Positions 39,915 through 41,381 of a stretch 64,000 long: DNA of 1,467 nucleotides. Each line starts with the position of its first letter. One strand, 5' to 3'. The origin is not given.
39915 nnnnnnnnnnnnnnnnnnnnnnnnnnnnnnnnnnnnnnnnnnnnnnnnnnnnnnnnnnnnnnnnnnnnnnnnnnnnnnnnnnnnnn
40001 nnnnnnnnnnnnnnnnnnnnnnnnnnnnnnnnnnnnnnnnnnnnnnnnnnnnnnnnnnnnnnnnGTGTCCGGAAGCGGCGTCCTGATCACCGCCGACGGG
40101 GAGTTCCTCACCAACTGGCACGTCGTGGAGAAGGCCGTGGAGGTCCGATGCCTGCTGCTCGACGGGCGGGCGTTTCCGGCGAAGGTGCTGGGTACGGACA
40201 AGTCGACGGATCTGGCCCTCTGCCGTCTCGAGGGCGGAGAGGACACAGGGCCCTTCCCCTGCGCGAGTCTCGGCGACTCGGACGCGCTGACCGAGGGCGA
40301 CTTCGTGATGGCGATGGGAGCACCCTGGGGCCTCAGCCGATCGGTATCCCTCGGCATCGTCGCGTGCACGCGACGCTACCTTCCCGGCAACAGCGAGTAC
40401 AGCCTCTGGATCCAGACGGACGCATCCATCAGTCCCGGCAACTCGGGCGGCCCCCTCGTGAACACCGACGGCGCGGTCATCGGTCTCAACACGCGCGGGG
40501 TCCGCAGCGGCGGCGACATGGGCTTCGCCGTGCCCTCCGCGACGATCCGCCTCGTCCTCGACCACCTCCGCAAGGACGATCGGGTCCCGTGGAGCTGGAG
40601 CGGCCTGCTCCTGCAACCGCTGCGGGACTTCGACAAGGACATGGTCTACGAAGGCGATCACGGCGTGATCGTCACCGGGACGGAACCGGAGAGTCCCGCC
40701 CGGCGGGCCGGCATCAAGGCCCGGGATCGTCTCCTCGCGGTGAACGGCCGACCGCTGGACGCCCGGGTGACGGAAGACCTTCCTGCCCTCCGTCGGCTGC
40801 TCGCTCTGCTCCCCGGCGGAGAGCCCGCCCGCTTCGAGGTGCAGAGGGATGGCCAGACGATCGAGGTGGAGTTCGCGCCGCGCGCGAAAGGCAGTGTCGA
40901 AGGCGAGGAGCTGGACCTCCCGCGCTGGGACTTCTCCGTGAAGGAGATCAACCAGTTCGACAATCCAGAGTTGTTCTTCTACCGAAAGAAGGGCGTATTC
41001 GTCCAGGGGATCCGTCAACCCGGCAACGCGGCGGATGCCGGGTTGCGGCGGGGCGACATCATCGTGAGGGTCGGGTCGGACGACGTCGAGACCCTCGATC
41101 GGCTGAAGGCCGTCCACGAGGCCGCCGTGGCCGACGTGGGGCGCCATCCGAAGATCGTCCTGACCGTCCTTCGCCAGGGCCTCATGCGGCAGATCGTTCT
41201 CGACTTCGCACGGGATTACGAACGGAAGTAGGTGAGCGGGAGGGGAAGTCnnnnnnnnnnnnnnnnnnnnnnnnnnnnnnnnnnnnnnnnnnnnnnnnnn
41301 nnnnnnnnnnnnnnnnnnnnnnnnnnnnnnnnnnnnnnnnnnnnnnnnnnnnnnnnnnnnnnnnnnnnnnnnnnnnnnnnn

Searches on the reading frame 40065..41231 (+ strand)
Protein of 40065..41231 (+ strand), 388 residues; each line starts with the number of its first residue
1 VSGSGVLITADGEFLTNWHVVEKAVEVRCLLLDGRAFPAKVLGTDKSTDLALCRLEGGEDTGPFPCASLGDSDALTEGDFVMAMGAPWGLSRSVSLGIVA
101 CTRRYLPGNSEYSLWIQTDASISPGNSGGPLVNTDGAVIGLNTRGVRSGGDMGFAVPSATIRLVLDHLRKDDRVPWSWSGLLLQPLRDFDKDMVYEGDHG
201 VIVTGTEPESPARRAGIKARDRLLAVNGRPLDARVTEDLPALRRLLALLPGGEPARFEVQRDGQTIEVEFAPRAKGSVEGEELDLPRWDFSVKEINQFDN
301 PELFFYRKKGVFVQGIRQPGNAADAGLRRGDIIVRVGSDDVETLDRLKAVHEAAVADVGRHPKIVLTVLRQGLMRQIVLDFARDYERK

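Call 59: search_protein_families(library=pfam, proteins=[window:40065-41231:+], max_evalue=0.001)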
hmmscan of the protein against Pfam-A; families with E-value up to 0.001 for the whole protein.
window:40065-41231:+ (388 aa): 5 families
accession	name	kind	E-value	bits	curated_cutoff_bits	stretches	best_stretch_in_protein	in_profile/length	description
PF13365.12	Trypsin_2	-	2.1e-31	110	27.6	1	3-141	1-144/144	Trypsin-like peptidase domain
PF17820.7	PDZ_6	-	1.2e-17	63.8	27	2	202-261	1-54/54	PDZ domain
PF13180.12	PDZ_2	-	1e-14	55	27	2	196-269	12-77/80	PDZ domain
PF00595.29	PDZ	-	3.5e-14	53.4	23.2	2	190-233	23-59/81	PDZ domain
PF00089.32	Trypsin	-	1.2e-11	45.3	20.6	1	4-161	28-216/220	Trypsin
